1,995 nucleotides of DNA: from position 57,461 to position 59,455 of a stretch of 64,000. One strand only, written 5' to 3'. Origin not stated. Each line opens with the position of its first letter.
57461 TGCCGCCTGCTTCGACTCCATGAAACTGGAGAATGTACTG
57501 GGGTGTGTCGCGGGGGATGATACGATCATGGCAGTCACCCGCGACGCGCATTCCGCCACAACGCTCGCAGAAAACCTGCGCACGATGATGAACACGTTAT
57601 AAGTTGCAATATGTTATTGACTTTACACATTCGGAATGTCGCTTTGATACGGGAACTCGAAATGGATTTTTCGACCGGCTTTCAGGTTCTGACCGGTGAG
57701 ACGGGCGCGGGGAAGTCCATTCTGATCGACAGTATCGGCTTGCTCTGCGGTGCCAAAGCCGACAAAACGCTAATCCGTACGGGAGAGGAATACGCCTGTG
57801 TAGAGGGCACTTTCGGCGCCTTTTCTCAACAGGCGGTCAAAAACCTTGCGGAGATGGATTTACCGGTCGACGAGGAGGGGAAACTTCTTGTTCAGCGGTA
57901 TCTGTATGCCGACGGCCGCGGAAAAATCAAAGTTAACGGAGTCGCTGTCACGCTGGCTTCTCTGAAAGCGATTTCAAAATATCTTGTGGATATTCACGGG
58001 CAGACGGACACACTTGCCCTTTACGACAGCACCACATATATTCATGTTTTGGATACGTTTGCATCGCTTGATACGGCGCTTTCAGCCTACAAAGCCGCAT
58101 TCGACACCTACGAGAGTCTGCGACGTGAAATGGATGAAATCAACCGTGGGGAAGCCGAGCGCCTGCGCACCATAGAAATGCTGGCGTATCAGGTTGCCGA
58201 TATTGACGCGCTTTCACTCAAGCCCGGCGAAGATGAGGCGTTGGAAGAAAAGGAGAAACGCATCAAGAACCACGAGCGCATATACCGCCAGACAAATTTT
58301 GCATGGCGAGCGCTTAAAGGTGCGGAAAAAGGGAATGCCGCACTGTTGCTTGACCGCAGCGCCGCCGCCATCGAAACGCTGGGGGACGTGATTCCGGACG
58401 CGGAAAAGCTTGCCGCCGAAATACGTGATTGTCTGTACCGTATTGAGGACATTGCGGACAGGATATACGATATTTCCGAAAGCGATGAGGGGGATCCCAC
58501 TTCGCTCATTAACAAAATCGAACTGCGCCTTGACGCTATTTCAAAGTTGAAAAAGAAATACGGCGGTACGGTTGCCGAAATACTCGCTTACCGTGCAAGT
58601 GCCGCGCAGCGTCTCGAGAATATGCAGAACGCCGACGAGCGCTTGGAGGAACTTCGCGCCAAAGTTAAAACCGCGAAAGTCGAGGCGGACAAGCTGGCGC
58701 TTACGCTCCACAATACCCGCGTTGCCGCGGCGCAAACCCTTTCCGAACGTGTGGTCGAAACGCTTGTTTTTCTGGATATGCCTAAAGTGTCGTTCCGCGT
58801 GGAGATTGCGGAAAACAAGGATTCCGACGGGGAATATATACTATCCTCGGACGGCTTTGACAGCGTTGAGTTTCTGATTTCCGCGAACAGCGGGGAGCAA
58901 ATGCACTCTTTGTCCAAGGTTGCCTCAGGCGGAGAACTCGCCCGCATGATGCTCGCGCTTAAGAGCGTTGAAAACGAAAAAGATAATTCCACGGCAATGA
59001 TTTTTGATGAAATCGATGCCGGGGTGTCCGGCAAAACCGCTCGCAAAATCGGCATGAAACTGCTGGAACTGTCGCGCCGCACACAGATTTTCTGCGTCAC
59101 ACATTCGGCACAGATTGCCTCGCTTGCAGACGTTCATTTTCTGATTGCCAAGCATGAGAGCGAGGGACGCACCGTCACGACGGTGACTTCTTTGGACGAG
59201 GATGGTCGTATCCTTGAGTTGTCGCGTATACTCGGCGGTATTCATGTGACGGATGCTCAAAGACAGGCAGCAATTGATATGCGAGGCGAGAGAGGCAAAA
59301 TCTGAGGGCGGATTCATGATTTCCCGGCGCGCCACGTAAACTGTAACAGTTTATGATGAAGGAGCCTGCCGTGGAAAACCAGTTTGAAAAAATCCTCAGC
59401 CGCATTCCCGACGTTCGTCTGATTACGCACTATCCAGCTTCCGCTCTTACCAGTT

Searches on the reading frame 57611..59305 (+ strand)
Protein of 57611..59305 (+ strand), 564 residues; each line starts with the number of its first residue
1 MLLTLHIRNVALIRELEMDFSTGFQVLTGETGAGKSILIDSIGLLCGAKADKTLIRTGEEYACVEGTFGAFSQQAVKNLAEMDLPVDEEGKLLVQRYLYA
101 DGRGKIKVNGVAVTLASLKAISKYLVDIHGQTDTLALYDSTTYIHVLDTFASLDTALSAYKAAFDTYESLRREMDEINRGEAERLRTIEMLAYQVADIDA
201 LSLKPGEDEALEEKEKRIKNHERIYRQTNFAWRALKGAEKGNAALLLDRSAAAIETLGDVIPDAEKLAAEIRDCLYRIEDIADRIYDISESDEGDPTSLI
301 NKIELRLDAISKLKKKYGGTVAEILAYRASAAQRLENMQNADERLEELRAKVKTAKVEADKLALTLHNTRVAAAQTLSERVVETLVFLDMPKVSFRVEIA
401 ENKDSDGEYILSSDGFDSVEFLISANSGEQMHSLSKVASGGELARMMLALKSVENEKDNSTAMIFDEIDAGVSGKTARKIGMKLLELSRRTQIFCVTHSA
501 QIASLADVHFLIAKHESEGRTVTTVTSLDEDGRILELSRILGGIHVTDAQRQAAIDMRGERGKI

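Call 74: search_protein_families(library=pfam, proteins=[window:57611-59305:+], max_evalue=0.00001)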
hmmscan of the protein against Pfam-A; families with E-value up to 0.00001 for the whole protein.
window:57611-59305:+ (564 aa): 2 families
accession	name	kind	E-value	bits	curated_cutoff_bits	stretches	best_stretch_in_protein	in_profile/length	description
PF02463.25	SMC_N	-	2.7e-16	60.1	40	1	6-516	6-215/220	RecF/RecN/SMC N terminal domain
PF13476.12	AAA_23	-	4.6e-09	37.6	27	1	5-176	2-175/201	AAA domain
